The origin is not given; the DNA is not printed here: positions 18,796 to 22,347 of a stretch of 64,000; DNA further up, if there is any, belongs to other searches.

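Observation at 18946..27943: Five-gene operon of translationally coupled, secreted, cysteine-rich acidic proteins with no recognisable domains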

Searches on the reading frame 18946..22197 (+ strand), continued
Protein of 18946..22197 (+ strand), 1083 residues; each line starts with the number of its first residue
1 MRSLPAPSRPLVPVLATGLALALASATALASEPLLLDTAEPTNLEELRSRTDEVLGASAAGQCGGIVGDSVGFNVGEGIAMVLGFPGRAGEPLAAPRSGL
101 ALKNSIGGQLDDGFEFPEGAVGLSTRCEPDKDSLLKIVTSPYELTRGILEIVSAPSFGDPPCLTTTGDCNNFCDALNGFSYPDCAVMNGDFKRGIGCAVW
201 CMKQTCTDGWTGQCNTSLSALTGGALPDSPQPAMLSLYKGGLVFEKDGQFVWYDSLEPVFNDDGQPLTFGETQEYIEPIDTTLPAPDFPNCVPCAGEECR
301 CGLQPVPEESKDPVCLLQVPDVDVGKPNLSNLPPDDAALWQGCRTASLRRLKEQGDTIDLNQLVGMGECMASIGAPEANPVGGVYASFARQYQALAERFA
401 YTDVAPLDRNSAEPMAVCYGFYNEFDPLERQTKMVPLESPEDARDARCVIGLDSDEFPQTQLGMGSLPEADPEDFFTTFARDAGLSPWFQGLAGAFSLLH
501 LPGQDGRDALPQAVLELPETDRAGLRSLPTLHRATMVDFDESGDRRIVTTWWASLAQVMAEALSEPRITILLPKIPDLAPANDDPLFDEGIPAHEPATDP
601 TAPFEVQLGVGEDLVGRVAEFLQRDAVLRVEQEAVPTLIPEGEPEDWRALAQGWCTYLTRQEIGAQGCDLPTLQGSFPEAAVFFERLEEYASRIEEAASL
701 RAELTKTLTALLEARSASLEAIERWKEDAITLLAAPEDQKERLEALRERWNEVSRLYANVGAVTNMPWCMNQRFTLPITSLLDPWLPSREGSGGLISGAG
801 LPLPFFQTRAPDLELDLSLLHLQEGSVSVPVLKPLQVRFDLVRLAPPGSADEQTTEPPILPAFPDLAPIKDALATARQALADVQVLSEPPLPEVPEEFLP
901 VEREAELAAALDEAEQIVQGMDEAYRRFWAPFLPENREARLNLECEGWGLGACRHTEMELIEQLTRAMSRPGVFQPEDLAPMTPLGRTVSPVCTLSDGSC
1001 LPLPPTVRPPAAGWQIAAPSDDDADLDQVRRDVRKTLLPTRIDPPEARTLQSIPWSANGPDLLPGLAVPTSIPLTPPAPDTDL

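Call 69: find_related_loci(query=A10, collection=metagenome_contigs, flank=10000)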
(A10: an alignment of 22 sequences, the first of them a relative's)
Query A10 (1083 aa) in metagenome_contigs; peptide patterns used: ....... (x = any residue, [..] = any of these).
55 stretches matched a pattern; 12 encode a relative of the query (tblastn E <= 1e-3); 12 distinct loci.
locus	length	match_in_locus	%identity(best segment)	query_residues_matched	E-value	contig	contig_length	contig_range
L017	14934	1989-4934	31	15-1074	7e-84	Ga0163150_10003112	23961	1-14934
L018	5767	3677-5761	30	382-1042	6e-78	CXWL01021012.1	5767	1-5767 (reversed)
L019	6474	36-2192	30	367-1074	7e-77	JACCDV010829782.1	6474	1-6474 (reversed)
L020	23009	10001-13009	33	9-1075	1e-73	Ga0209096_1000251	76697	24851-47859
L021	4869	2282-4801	26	14-895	6e-69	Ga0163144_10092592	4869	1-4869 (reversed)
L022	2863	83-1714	31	539-1076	4e-69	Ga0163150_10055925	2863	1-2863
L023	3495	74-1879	30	488-1076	2e-66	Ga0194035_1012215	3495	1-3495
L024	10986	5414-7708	28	386-1076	5e-64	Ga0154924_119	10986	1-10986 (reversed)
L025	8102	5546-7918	27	385-1079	7e-62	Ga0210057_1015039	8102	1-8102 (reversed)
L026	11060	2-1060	32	638-989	1e-36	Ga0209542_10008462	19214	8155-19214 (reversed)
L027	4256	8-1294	28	675-1038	3e-32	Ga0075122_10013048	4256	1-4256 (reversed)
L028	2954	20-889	31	764-1051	3e-30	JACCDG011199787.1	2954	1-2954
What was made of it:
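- Tried and rejected: A 22-sequence subset worked (call 69).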

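Call 81: search_solved_structures(query=A9, max_evalue=10)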
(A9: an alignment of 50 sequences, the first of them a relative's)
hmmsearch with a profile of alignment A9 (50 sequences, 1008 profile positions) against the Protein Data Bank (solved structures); distinct sequences matched with E-value up to 10: 9.
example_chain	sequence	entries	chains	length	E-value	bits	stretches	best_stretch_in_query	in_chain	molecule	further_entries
8ydl_A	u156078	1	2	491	0.0075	17.6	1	461-593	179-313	Fusion glycoprotein F2, F1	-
9ux7_A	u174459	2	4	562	0.19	12.9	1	564-664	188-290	Lamassu protein LmuB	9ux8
4hxi_A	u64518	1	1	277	0.21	12.7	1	509-586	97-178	Kelch-like protein 3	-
5jsb_B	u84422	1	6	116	0.44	11.7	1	562-653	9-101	Mcl-1 inhibitor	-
6rzb_C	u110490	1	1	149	1.2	10.3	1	492-599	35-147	MKIAA0325 protein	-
3err_A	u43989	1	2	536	3.4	8.8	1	494-611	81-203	fusion protein of microtubule binding domain from mouse cytoplasmic dynein and seryl-tRNA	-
5jsn_B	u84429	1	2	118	4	8.5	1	566-654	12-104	Bcl2 inhibitor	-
9r1n_A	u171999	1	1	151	5.1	8.2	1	537-645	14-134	sc-apCC-4-DPH-2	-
4oyd_B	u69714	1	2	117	6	8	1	563-652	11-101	Computationally designed Inhibitor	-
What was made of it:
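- On Class I viral fusion glycoproteins: The only link is a marginal profile hit to 8ydl (E = 0.0075, call 81).
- There is a marginal profile hit of the A family to a paramyxovirus fusion glycoprotein (8ydl, E = 0.0075, call 81).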

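Call 82: predict_structure(alignment_id=A9)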
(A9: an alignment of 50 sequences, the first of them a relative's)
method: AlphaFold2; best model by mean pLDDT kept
length: 1083 residues; sequences in the alignment: 50
mean_pLDDT: 78.7   pTM: 0.68
mean pLDDT of the five models: 78.7, 77.3, 75.1, 74.8, 73.0
residues with pLDDT >= 90: 400; 70-90: 407; 50-70: 139; < 50: 137
segments of 3 or more residues with pLDDT < 50: 1-13, 22-31, 471-495, 497-502, 504-511, 517-534, 590-610, 850-853, 985-989, 1043-1051, 1071-1076, 1079-1083
pLDDT, mean of each block of 10 residues (from residue 1): 39 52 43 62 75 79 84 92 97 90 91 94 93 90 81 89 88 95 94 92 94 96 93 92 93 94 92 91 91 95 62 75 88 93 90 82 86 85 88 97 93 96 91 69 84 94 76 41 42 45 47 51 42 63 93 92 82 60 60 40 42 66 70 80 88 84 66 79 88 86 79 80 84 82 92 92 89 95 92 87 89 79 66 81 73 64 80 76 74 77 95 96 94 94 91 95 96 87 53 68 81 74 69 73 48 56 59 49 43
secondary structure, 60 per line:
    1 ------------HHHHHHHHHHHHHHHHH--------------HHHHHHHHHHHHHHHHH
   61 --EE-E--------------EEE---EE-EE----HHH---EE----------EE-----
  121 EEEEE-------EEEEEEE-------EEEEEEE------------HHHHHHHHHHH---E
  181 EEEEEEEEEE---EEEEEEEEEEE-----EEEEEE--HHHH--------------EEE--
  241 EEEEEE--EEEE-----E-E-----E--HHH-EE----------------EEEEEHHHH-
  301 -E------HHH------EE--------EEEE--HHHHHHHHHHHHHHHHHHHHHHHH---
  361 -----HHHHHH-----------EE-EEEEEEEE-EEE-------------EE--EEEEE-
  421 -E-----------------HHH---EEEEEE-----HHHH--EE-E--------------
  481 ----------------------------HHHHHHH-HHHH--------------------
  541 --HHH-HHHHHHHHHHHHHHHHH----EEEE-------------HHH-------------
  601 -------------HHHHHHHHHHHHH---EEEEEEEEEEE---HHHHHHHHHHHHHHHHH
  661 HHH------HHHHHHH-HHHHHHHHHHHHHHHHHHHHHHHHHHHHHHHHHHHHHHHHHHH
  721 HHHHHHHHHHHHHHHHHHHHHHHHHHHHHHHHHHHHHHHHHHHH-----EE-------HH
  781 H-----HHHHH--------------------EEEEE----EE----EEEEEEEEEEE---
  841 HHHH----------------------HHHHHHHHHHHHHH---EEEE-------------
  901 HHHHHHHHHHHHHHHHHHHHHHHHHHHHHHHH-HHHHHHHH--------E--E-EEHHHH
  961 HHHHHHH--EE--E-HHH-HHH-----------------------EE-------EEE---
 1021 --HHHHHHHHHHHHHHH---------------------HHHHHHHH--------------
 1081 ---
elements in order (helices of 4 or more, strands of 3 or more residues): H13-29 H44-60 E81-83 E121-125 E133-139 E147-153 H166-176 E180-190 E194-204 E210-215 H218-221 E236-238 E241-246 E249-252 E291-295 H296-299 E328-331 H334-357 H366-371 E386-393 E395-397 E415-419 E446-451 H457-460 H509-515 H517-520 H547-563 E568-571 H614-626 E630-640 H644-663 H670-676 H678-764 H787-791 E812-816 E827-837 H841-844 H867-880 E884-887 H901-932 H934-941 H957-967 E1015-1017 H1023-1037 H1059-1066
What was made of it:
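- On Any solved or predicted viral structure (fold level), for protein A only: The model has pLDDT 78.7 (call 82).
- Checked: The lipobox LAGC|S is present in C. The 'heptad-like' stretch (A residues about 679-752) coincides with an 87-residue helix, 678-764, in the AlphaFold model (call 82).
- The proteins are exported and A has very long helices (call 82).
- Tried and rejected: A 50-sequence alignment fixed this (call 82).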

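Call 84: fold_search(model_id=the predicted structure, library=pdb)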
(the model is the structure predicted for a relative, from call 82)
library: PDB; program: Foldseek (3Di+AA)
matches with E <= 10: 22; with E <= 0.001: 0
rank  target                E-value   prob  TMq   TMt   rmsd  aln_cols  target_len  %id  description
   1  6nqm                  2.7e+00  0.02  0.04  0.06  47.2       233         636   14  Crystal structure of Human LSD1 (released 2019-02-13)
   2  8p61_A                2.9e+00  0.04  0.03  0.13  13.5       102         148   12  Crystal structure of O'nyong'nyong virus capsid protease (106-256) (released 2024-03-06)
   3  5h23_A                3.0e+00  0.03  0.03  0.13  14.8       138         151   10  Crystal structure of Chikungunya virus capsid protein (released 2018-03-14)
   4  8p61_D                3.0e+00  0.03  0.03  0.13  15.0       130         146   12  Crystal structure of O'nyong'nyong virus capsid protease (106-256) (released 2024-03-06)
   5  9m68_C                3.5e+00  0.02  0.06  0.20  44.4       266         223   11  the flagellar filament cap FliD in complex with FlgL (released 2025-12-03)
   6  4agk                  3.9e+00  0.06  0.02  0.11  13.2        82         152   15  Crystal structure of capsid protein (110-267) from Aura virus (released 2012-12-26)
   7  8dec_E                4.1e+00  0.03  0.03  0.12  14.0        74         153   18  Cryo-EM Structure of Western Equine Encephalitis Virus (released 2023-07-05)
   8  1wyk_A                4.6e+00  0.03  0.03  0.12  12.5       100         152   14  SINDBIS VIRUS CAPSID PROTEIN (114-264) (released 1998-04-29)
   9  1vcp_A                5.1e+00  0.03  0.03  0.12  13.2        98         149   14  SEMLIKI FOREST VIRUS CAPSID PROTEIN (CRYSTAL FORM I) (released 1996-12-07)
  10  7msm_x                5.4e+00  0.02  0.03  0.04  20.2       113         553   17  Mtb 70SIC in complex with MtbEttA at Trans_R0 state (released 2022-02-02)
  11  3vos                  6.3e+00  0.01  0.02  0.04  21.6        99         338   13  Crystal structure of Aspartate semialdehyde dehydrogenase Complexed With glycerol and sulfate From Mycobacterium tubercu (released 2012-05-30)
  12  2p5t_H                6.6e+00  0.01  0.03  0.09  21.8       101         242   11  Molecular and structural characterization of the PezAT chromosomal toxin-antitoxin system of the human pathogen Strept (released 2007-05-15)
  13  3j2w_I                7.3e+00  0.02  0.03  0.12  13.6        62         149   19  Electron cryo-microscopy of Chikungunya virus (released 2013-04-24)
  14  5et7_D                7.3e+00  0.02  0.03  0.11  23.6       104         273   15  Human muscle fructose-1,6-bisphosphatase in inactive T-state (released 2016-04-13)
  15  1ep6_C                7.3e+00  0.02  0.03  0.12  14.1       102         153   11  CRYSTAL STRUCTURE OF THE CONSERVED CORE DOMAIN OF VENEZUALAN EQUINE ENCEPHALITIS CAPSID PROTEIN (released 2003-07-08)
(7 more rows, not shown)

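Call 86: fold_search(model_id=the predicted structure, library=viral)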
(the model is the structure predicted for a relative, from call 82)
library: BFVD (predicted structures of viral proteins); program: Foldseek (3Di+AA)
matches with E <= 10: 28; with E <= 0.001: 0
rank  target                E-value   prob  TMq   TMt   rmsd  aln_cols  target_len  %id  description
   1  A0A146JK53            1.5e+00  0.03  0.03  0.19  21.7       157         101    7  (no name in the UniProt tables at hand)
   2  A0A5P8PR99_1          2.3e+00  0.01  0.04  0.04  48.0       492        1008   12  Viron-encapsulated RNA polymerase [Vibrio phage phi50-12]
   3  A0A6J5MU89            2.6e+00  0.41  0.04  0.52   4.0        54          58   15  DUF551 domain-containing protein [uncultured Caudovirales phage]
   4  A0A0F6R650            2.6e+00  0.21  0.03  0.40   7.7        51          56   16  Uncharacterized protein [Escherichia coli O157 typing phage 5]
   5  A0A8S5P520            2.8e+00  0.01  0.06  0.11  56.8       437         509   10  Uncharacterized protein (Fragment) [Siphoviridae sp. ct58H1]
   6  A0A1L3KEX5            3.8e+00  0.01  0.03  0.04  35.0       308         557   13  Serine protease [Sanxia water strider virus 11]
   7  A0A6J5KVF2            4.5e+00  0.01  0.06  0.08  67.5       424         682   12  Uncharacterized protein [uncultured Caudovirales phage]
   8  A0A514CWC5            5.0e+00  0.07  0.03  0.27  13.1        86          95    8  Uncharacterized protein [Achromobacter phage vB_AxyP_19-32_Axy24]
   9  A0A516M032            5.5e+00  0.41  0.03  0.25   2.6        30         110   13  (no name in the UniProt tables at hand)
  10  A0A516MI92            5.5e+00  0.12  0.03  0.42   5.0        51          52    8  (no name in the UniProt tables at hand)
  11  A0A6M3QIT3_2          5.8e+00  0.01  0.05  0.04  33.4       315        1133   12  Replicase polyprotein 1ab [Wobbly possum disease virus]
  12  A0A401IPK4            6.1e+00  0.06  0.03  0.10  20.6       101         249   15  Wsv133-like protein [Penaeus monodon endogenous nimavirus]
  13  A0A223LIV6            6.1e+00  0.02  0.07  0.16  35.4       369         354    9  Uncharacterized protein [Erwinia phage vB_EamM_Joad]
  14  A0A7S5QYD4            6.4e+00  0.02  0.03  0.13  12.4       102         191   14  (no name in the UniProt tables at hand)
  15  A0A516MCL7            6.4e+00  0.01  0.03  0.03  17.2        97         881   11  (no name in the UniProt tables at hand)
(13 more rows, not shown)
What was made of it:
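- On Any solved or predicted viral structure (fold level), for protein A only: The best E-value is 2.7 in PDB (call 84) and 1.5 in BFVD (call 86).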

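Call 89: search_protein_families(library=pfam, proteins=[P0096, P0098, P0115, P0143, P0094, P0137], max_evalue=0.01)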
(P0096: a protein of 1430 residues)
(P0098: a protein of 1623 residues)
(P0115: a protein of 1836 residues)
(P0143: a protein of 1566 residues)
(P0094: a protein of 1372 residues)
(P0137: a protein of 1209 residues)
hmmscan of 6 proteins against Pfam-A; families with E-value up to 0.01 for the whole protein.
P0096 (1430 aa): 1 family
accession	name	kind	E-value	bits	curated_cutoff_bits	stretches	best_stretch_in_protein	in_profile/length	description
PF01391.23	Collagen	-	3.8e-05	23.8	27.2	1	352-393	12-53/60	Collagen triple helix repeat (20 copies)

P0098 (1623 aa): 0 families

P0115 (1836 aa): 0 families

P0143 (1566 aa): 0 families

P0094 (1372 aa): 0 families

P0137 (1209 aa): 0 families

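Call 94: list_cluster_members(proteins=[P0150, P0153, P0154, P0155, P0157, P0159, P0160, P0162, P0164, P0166])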
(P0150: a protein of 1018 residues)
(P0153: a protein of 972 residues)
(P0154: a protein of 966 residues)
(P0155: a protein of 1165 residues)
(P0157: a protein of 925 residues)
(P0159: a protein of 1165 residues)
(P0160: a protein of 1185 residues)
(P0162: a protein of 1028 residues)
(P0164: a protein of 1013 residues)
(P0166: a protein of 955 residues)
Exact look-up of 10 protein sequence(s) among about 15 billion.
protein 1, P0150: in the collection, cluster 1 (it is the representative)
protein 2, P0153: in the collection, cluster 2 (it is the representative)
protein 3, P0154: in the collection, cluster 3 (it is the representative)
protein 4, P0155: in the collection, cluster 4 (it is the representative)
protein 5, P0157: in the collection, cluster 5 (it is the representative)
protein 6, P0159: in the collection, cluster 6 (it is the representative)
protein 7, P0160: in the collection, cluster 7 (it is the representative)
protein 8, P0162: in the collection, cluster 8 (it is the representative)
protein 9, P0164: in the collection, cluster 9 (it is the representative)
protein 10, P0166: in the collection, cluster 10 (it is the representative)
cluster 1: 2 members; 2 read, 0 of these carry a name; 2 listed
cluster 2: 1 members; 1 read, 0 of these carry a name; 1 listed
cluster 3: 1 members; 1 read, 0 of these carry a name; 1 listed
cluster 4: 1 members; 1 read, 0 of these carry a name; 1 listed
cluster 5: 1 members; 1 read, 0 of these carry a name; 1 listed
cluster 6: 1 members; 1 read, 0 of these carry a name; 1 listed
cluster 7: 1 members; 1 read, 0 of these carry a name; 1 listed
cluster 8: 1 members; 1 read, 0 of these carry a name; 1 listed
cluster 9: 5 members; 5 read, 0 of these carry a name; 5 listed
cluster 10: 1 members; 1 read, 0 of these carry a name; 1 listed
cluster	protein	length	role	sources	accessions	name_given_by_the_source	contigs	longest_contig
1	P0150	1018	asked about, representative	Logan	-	-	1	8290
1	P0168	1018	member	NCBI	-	-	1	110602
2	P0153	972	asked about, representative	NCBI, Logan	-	-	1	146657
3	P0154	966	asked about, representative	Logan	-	-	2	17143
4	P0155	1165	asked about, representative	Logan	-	-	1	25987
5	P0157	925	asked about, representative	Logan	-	-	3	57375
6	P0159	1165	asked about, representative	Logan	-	-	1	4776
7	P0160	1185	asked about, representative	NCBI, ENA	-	-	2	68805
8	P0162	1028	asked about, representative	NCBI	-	-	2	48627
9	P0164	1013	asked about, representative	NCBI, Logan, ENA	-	-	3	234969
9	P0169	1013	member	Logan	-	-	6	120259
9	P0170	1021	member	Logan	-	-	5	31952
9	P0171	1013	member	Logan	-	-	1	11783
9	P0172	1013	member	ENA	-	-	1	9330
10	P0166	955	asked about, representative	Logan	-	-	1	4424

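Call 95: find_encoding_contigs(protein=P0164, flank=10000, max_places=1)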
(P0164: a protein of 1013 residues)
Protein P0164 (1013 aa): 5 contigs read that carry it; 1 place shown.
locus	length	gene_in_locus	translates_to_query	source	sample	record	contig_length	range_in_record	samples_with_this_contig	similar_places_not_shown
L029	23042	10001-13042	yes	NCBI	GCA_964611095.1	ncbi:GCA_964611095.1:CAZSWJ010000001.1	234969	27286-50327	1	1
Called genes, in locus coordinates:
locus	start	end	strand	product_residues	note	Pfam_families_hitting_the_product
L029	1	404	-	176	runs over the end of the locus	-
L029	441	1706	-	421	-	PF00275:EPSP_synthase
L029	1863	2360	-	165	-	PF01252:Peptidase_A8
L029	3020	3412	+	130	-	PF01098:FTSW_RODA_SPOVE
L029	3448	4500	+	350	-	PF03033:Glyco_transf_28, PF04101:Glyco_tran_28_C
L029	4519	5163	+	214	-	PF00160:Pro_isomerase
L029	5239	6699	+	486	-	PF00749:tRNA-synt_1c, PF19269:Anticodon_2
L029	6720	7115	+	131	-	-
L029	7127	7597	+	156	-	-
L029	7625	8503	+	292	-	PF01565:FAD_binding_4, PF02873:MurB_C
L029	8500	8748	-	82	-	-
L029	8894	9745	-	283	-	PF00436:SSB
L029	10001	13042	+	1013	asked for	-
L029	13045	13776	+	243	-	-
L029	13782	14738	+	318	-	-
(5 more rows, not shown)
